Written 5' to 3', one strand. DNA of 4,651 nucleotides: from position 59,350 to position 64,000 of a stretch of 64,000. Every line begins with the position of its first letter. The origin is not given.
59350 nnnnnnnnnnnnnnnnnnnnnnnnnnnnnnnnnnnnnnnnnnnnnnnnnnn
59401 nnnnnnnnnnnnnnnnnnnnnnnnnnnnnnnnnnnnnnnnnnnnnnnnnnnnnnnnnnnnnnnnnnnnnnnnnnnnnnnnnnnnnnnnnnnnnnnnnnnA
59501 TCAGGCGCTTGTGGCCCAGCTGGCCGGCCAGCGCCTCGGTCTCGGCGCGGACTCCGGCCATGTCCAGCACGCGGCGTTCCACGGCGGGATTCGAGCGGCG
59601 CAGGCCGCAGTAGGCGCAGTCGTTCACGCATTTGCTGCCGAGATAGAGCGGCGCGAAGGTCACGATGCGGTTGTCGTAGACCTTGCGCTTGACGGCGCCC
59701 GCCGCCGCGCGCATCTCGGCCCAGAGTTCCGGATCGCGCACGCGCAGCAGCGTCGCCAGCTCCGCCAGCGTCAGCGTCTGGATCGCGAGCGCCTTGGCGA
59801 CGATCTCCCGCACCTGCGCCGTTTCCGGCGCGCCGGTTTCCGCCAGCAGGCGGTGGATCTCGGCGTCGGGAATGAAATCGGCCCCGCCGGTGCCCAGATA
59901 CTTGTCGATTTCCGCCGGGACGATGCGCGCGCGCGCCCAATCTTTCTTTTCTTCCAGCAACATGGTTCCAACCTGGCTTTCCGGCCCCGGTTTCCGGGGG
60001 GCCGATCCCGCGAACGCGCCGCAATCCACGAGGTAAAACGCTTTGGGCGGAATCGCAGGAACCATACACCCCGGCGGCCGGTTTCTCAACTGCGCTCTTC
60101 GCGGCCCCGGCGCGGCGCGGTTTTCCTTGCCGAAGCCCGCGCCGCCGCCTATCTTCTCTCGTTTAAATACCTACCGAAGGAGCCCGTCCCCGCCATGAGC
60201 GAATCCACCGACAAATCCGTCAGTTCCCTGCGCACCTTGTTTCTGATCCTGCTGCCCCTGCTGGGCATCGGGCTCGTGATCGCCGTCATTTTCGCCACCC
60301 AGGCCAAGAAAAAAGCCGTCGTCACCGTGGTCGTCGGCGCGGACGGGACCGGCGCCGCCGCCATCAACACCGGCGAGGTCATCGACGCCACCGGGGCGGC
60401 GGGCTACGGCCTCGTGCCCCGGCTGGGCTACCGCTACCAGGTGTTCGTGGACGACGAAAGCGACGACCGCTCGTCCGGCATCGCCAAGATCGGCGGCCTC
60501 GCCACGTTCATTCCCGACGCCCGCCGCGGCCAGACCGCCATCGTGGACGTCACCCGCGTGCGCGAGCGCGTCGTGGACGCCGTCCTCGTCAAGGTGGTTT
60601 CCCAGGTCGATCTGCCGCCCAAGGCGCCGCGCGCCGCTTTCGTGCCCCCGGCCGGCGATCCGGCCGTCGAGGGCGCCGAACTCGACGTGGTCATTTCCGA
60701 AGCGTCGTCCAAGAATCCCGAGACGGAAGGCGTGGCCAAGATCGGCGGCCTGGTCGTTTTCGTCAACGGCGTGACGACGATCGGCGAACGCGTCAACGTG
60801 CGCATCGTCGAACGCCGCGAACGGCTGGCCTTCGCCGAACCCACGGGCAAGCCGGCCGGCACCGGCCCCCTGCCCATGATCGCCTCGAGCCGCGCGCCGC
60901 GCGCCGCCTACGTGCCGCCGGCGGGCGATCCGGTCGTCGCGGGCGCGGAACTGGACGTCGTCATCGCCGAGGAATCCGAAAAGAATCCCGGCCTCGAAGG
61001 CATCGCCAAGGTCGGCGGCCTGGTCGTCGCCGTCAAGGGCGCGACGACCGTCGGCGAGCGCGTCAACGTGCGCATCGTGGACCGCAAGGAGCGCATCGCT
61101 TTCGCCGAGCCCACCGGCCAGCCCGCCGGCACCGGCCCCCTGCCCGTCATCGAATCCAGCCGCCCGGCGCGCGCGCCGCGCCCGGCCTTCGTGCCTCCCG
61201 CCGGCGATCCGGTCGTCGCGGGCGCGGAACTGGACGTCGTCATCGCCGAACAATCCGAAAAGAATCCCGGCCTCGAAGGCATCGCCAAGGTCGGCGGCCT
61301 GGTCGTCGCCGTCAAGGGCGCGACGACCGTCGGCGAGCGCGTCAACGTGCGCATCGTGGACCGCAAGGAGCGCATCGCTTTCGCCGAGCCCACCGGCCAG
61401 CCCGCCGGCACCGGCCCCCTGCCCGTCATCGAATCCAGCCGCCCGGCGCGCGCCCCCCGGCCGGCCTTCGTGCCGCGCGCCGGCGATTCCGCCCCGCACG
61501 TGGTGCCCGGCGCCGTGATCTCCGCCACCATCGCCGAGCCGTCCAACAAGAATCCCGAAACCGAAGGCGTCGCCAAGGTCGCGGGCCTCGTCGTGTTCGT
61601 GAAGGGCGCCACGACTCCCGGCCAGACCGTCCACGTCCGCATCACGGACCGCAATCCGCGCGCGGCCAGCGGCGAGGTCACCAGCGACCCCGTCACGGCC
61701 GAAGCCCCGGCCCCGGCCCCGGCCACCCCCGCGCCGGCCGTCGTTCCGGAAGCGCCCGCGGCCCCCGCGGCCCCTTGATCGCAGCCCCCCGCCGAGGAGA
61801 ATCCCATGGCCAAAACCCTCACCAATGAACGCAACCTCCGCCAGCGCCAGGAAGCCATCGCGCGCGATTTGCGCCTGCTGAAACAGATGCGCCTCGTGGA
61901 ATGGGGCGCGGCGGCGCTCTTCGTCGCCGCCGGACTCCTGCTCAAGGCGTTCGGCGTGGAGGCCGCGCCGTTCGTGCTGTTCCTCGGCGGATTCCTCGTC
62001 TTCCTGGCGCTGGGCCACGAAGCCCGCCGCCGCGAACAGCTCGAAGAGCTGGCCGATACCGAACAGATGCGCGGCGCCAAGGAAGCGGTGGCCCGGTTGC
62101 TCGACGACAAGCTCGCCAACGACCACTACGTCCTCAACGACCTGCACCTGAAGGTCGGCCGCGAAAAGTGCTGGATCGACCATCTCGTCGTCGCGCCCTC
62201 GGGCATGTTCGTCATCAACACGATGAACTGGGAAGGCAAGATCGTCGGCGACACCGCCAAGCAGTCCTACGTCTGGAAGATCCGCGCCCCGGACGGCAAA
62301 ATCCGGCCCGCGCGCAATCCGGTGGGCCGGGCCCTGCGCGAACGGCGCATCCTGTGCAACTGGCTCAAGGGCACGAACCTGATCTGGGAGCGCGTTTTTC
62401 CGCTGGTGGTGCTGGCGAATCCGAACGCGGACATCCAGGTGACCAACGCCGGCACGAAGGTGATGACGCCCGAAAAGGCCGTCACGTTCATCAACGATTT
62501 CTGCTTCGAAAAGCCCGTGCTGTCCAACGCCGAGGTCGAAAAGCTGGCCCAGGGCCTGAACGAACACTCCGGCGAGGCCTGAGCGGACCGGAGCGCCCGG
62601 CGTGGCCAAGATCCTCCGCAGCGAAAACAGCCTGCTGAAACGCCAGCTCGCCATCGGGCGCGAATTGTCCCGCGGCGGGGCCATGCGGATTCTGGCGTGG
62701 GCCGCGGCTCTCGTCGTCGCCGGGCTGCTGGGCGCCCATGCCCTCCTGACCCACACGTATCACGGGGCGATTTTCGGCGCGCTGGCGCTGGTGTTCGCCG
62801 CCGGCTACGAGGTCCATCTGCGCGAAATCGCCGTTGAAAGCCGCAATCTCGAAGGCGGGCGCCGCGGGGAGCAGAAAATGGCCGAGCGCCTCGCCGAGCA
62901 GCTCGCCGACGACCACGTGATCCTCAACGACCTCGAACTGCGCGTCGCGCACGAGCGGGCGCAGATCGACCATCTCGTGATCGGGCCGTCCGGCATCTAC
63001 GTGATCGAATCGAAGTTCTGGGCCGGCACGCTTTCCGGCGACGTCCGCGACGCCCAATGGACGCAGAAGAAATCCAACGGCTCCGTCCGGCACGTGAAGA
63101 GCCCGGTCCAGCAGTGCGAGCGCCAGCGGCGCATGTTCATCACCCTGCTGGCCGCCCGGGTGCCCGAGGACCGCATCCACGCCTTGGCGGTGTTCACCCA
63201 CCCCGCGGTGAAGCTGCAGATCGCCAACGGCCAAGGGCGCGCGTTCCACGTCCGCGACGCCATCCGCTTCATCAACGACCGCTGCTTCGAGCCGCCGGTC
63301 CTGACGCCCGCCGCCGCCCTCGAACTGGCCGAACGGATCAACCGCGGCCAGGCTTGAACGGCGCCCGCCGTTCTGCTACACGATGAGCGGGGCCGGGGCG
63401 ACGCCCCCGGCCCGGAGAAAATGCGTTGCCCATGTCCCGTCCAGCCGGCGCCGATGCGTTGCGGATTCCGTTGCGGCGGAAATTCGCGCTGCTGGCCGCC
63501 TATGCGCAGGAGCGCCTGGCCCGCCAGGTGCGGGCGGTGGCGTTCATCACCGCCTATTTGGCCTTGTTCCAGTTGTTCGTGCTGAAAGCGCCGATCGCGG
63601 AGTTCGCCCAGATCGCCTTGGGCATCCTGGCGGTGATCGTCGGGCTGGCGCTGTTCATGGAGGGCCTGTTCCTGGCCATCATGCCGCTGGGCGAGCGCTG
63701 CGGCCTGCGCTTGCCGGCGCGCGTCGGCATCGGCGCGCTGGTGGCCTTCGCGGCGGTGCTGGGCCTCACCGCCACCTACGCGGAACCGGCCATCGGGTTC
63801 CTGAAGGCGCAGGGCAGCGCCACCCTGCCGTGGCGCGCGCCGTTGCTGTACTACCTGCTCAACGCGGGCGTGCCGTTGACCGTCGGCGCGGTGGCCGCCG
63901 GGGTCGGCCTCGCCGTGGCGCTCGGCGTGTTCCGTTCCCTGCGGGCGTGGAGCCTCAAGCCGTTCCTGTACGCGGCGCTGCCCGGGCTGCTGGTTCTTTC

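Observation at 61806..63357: Tandem duplicated NERD-domain proteins with N-terminal membrane anchors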

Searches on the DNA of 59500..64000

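Call 73: search_rna_families(source=window, start=59500, end=64000, threshold=gathering)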
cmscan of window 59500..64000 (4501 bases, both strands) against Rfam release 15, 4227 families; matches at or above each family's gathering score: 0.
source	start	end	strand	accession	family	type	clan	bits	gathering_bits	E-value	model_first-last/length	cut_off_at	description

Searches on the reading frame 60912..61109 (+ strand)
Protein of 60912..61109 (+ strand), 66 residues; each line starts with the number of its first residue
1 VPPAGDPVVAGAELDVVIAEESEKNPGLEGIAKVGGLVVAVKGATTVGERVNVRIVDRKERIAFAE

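Call 77: search_solved_structures(query=window:60912-61109:+, max_evalue=0.01)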
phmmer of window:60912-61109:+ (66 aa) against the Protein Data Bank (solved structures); distinct sequences matched with E-value up to 0.01: 1.
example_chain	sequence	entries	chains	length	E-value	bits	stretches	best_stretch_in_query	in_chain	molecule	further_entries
1yvc_A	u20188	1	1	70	3.4e-05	27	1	6-66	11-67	MrR5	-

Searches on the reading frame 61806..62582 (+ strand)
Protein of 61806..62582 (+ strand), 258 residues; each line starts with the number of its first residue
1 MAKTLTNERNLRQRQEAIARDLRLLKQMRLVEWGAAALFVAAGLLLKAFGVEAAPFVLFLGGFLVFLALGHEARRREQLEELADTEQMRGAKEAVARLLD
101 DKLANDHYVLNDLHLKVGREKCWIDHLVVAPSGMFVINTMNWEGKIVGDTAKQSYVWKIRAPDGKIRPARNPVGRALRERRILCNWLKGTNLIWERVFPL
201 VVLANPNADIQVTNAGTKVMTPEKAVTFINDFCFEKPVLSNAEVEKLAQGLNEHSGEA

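Call 3: search_protein_families(library=pfam, proteins=[window:61806-62582:+], max_evalue=1)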
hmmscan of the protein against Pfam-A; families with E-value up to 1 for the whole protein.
window:61806-62582:+ (258 aa): 3 families
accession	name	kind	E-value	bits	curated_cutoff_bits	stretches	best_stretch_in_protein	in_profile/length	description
PF08378.17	NERD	-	1.2e-15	58.4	22.1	1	92-203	6-110/111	Nuclease-related domain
PF11992.13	TgpA_N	-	0.0078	15.7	30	1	36-84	110-152/333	TgpA N-terminal domain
PF11239.13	DUF3040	-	0.015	16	24.7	1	8-69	15-81/84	Protein of unknown function (DUF3040)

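Call 5: search_protein_families(library=padloc, proteins=[window:61806-62582:+], max_evalue=1)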
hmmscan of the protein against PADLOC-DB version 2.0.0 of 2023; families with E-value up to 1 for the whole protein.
window:61806-62582:+ (258 aa): 2 families
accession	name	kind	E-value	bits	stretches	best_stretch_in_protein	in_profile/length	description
PDLC02512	PglW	-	0.0001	18.3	1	124-218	52-146/1403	PglW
PDLC02513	PglW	-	0.0032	12.7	1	95-188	19-106/1413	PglW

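Call 6: search_protein_families(library=ncbifam, proteins=[window:61806-62582:+], max_evalue=1)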
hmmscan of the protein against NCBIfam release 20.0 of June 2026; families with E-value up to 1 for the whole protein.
window:61806-62582:+ (258 aa): 2 families
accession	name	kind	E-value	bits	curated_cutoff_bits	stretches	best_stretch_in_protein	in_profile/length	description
NF047741.1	antiphage_MADS6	equivalog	1.6e-09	36.8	460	1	92-231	15-151/612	methylation-associated defense system protein kinase MAD6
NF033442.0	BREX_PglW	equivalog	0.00028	18.7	990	1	124-192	49-113/1391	BREX system serine/threonine kinase PglW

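Call 11: find_homologous_proteins(query=window:61806-62579:+)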
Query window:61806-62579:+ (258 aa): 160 proteins with E <= 0.001 among 4444 candidates; the best 120 are listed.
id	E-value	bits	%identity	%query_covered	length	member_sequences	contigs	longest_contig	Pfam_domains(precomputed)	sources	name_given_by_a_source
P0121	5.1e-158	542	94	100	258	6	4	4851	PF08378.18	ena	-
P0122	1.2e-153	528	90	100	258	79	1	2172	PF08378.18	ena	-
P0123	5.0e-153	526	92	100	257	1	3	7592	PF08378.18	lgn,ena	-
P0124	7.0e-153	525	92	100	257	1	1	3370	PF08378.18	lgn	-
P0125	1.1e-151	521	91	100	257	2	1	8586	PF08378.18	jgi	-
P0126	2.7e-151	520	91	100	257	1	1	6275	PF08378.18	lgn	-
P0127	2.6e-150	517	90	100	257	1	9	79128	PF08378.18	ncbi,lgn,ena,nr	ncbi:MAG: NERD domain-containing protein [Spartobacteria bacterium]|nr:NERD domain-containing protei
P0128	1.7e-149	514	90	100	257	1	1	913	PF08378.18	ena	-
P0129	2.0e-147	508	88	100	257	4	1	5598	PF08378.18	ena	-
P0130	8.0e-147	506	88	100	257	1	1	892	PF08378.18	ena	-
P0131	1.0e-146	505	88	100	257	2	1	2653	PF08378.18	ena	-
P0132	4.0e-146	503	88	100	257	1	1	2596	PF08378.18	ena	-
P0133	4.3e-146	503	88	100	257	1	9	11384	PF08378.18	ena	-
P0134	7.7e-146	502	86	100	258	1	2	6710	PF08378.18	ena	-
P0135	3.0e-145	500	87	100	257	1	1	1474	PF08378.18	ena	-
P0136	4.4e-145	500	85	100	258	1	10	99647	PF08378.18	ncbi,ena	-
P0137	1.0e-144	499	85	100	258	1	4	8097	PF08378.18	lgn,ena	-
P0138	1.0e-144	499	85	100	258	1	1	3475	PF08378.18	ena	-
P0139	1.6e-144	498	85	100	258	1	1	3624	PF08378.18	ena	-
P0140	2.8e-144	497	85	100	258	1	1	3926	PF08378.18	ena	-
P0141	8.8e-142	489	84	100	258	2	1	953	PF08378.18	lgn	-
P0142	4.8e-139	480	84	100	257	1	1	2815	PF08378.18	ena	-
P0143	6.1e-139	480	82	100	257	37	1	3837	PF08378.18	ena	-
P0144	7.0e-138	476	82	100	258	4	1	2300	PF08378.18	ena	-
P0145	1.0e-137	476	83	100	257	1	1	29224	PF08378.18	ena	-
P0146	1.6e-137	475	81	100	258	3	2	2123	PF08378.18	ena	-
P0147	2.1e-137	475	81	100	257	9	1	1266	PF08378.18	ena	-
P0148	2.3e-137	475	81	100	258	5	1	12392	PF08378.18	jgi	jgi:hypothetical protein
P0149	2.1e-136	471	76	100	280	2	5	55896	PF08378.18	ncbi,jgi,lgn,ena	jgi:hypothetical protein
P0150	2.5e-136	471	81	100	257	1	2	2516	PF08378.18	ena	-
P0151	5.7e-136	470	81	100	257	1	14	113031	PF08378.18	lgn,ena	-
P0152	1.2e-135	469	81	100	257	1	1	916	PF08378.18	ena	-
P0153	2.7e-135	468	80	100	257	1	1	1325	PF08378.18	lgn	-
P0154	4.6e-135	467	80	100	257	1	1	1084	PF08378.18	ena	-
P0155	6.2e-135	467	80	100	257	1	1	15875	PF08378.18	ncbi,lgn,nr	ncbi:MAG: NERD domain-containing protein [Opitutae bacterium]|nr:NERD domain-containing protein [Opi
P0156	9.5e-135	466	80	100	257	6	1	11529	PF08378.18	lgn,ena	-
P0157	1.4e-134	465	81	100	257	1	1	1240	PF08378.18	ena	-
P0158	2.9e-134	464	78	100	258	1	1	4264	PF08378.18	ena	-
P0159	3.1e-134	464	80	100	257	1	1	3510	PF08378.18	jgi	jgi:hypothetical protein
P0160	3.9e-134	464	79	100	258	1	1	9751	PF08378.18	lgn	-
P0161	4.1e-134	464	80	100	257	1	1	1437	PF08378.18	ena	-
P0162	7.9e-134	463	79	100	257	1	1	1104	PF08378.18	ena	-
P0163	1.1e-133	462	78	100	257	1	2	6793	PF08378.18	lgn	-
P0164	1.4e-133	462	79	100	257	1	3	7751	PF08378.18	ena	-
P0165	1.9e-133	462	80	100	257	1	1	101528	PF08378.18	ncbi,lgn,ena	-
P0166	1.9e-133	462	79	100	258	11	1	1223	PF08378.18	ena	-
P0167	2.0e-133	462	79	100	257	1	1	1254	PF08378.18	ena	-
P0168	2.3e-133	461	79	100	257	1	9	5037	PF08378.18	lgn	-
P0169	4.1e-133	461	79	100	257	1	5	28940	PF08378.18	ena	-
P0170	5.2e-133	460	79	100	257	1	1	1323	PF08378.18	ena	-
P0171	1.1e-132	459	79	100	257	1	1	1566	PF08378.18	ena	-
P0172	1.2e-132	459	79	100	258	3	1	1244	PF08378.18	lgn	-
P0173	1.6e-132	459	79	100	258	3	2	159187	PF08378.18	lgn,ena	-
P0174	2.9e-132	458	77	100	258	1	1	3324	PF08378.18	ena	-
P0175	3.2e-132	458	78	100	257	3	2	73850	PF08378.18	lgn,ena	-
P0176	3.5e-132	458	77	100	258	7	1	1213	PF08378.18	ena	-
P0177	1.1e-131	456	78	100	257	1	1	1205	PF08378.18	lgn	-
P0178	1.2e-131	456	78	100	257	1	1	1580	PF08378.18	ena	-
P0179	1.4e-131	456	79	100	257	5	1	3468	PF08378.18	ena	-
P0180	1.5e-131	455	79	100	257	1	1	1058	PF08378.18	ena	-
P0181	1.6e-131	455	77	100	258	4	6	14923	PF08378.18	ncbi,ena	-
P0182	2.2e-131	455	78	100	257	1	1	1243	PF08378.18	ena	-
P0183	1.2e-130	453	77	100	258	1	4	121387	PF08378.18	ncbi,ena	-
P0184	1.5e-130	452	77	100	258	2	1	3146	PF08378.18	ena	-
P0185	3.8e-130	451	78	99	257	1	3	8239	PF08378.18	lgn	-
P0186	4.3e-130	451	80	99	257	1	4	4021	PF08378.18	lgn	-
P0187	4.6e-130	451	79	100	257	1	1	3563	PF08378.18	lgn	-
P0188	5.3e-130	450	77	100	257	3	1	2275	PF08378.18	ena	-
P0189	1.0e-129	450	78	99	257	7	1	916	PF08378.18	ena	-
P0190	1.0e-129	449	76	100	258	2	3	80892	PF08378.18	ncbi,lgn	-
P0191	1.6e-129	449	86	92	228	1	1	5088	PF08378.18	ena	-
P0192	2.1e-129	448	77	100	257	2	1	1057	PF08378.18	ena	-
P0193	2.7e-129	448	76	99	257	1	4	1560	PF08378.18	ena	-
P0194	4.6e-129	447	76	100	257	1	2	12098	PF08378.18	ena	-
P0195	5.7e-129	447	76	100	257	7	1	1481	PF08378.18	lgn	-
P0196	1.1e-128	446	75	100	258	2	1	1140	PF08378.18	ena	-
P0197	1.4e-128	446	74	100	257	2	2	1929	PF08378.18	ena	-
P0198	6.0e-128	444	76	100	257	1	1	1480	PF08378.18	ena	-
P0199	6.0e-128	444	94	80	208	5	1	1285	PF08378.18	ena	-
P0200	8.2e-128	443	75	100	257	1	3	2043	PF08378.18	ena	-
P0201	1.1e-127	443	74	100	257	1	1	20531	PF08378.18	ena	-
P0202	4.1e-127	441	75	100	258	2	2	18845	PF08378.18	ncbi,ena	-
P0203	7.3e-127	440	75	100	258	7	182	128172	PF08378.18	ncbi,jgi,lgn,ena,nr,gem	ncbi:MAG TPA: nuclease-related domain-containing protein [Kiritimatiellia bacterium]|jgi:hypothetica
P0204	2.6e-126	438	75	100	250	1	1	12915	PF08378.18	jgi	jgi:hypothetical protein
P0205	5.5e-126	437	74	100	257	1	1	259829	PF08378.18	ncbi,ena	-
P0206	6.7e-126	437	76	100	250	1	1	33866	PF08378.18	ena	-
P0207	1.5e-125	436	74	100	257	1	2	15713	PF08378.18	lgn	-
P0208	1.6e-125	436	74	100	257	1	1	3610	PF08378.18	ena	-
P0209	1.7e-125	436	74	100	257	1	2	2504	PF08378.18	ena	-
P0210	8.7e-124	430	76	100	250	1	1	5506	PF08378.18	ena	-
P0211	2.3e-123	429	75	100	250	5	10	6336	PF08378.18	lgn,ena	-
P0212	3.0e-123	428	74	100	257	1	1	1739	PF08378.18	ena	-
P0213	4.3e-123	428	74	100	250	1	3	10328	PF08378.18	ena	-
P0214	6.2e-123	427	73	100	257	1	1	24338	PF08378.18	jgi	jgi:hypothetical protein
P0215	7.4e-123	427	74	100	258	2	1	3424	PF08378.18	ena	-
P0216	9.6e-123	427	75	100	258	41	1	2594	PF08378.18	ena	-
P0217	1.1e-122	426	74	100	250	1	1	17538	PF08378.18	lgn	-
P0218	1.3e-122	426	74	100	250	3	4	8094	PF08378.18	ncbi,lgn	-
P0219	1.7e-122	426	74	100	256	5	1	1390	PF08378.18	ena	-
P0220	2.4e-122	425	75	98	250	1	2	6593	PF08378.18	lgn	-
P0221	6.7e-122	424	75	98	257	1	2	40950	PF08378.18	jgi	jgi:hypothetical protein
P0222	1.2e-121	423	74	100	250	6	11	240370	PF08378.18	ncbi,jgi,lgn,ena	-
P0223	3.3e-121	422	74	100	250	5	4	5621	PF08378.18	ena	-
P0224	1.0e-120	420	73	99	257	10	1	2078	PF08378.18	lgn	-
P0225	2.1e-120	419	72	100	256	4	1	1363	PF08378.18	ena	-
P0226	5.1e-120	418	71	100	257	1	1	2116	PF08378.18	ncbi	-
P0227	6.4e-120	417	71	100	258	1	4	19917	PF08378.18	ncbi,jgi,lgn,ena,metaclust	metaclust:\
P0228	7.6e-120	417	73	100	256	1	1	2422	PF08378.18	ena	-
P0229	1.1e-119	417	71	100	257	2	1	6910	PF08378.18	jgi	-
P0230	1.8e-119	416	75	100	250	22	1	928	PF08378.18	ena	-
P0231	3.0e-119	415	74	100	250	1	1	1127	PF08378.18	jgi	jgi:hypothetical protein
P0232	3.9e-119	415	73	100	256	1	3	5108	PF08378.18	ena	-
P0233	6.4e-119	414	73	100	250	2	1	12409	PF08378.18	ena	-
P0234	8.1e-119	414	70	98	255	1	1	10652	PF08378.18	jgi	-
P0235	2.0e-118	413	72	99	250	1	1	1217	PF08378.18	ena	-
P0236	4.2e-118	411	70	100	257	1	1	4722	PF08378.18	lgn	-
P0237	4.4e-118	411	71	98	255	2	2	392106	PF08378.18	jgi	jgi:Nuclease-related domain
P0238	7.1e-118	411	70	98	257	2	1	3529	PF08378.18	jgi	-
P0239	8.4e-118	410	71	98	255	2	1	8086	PF08378.18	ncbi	-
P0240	1.4e-117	410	72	99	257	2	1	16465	PF08378.18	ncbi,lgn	-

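Call 50: predict_structure(alignment_id=A2)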
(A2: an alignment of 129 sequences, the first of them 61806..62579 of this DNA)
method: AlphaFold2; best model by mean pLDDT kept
length: 258 residues; sequences in the alignment: 129
mean_pLDDT: 85.2   pTM: 0.74
mean pLDDT of the five models: 85.2, 84.3, 83.0, 81.9, 80.8
residues with pLDDT >= 90: 56; 70-90: 187; 50-70: 15; < 50: 0
segments of 3 or more residues with pLDDT < 50: none
pLDDT, mean of each block of 10 residues (from residue 1): 62 77 81 85 86 85 87 85 85 89 89 87 91 92 87 81 86 90 88 87 90 83 92 85 89 73
secondary structure, 60 per line:
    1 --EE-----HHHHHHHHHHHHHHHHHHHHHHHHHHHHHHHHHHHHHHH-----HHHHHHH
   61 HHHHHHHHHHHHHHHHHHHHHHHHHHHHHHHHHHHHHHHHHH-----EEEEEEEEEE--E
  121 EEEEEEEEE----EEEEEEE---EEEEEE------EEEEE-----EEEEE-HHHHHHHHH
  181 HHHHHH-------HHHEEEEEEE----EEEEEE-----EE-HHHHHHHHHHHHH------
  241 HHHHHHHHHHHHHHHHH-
elements in order: H10-48 H54-102 E108-117 E120-129 E134-140 E144-149 E156-160 E166-170 H172-186 E197-203 E208-213 H222-234 H241-257
